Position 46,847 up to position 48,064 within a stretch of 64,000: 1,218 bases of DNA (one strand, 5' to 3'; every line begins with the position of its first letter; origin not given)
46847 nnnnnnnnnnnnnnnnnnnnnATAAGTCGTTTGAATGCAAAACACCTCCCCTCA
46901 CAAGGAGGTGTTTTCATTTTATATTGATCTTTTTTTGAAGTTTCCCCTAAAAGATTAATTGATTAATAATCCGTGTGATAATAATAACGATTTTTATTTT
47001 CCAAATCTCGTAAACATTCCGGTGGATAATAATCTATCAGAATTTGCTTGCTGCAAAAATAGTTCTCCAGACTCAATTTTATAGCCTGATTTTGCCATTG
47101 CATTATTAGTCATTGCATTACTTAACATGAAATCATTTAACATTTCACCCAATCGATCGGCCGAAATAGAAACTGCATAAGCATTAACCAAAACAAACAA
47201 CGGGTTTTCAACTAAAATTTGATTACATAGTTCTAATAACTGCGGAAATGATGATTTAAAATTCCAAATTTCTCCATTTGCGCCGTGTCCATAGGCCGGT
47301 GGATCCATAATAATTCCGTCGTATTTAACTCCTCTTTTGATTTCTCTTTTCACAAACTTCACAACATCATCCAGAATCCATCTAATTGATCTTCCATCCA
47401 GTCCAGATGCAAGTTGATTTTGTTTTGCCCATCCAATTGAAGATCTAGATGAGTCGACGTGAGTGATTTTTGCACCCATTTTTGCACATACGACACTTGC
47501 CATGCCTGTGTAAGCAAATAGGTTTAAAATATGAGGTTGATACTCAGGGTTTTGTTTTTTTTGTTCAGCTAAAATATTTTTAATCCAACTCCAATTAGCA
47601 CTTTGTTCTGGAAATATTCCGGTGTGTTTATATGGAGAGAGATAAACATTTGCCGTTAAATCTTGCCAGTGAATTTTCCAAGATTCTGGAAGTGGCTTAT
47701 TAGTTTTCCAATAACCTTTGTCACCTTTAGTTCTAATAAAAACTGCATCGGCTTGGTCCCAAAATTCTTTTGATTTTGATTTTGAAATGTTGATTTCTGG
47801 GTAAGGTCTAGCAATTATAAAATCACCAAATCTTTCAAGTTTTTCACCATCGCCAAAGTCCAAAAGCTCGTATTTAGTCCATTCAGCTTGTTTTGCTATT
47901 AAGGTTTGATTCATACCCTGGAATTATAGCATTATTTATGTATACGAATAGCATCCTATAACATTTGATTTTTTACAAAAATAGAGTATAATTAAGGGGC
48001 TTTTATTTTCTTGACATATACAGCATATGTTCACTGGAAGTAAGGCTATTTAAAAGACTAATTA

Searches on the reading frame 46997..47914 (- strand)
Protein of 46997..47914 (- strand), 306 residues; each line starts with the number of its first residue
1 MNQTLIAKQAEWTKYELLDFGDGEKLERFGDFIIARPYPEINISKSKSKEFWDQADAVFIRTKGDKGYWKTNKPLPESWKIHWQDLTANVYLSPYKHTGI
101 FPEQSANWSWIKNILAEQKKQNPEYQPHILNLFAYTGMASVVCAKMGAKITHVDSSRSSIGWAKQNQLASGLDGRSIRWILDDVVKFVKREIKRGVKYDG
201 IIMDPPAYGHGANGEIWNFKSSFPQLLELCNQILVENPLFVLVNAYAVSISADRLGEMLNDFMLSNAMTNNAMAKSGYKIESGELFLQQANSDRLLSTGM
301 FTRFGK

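Call 25: search_protein_families(library=pfam, proteins=[window:46997-47914:-], max_evalue=0.001)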
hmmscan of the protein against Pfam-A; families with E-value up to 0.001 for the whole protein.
window:46997-47914:- (306 aa): 1 family
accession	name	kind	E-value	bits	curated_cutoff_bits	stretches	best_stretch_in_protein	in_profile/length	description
PF10672.15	Methyltrans_SAM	-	2.8e-09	37.1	27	1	77-229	84-227/286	S-adenosylmethionine-dependent methyltransferase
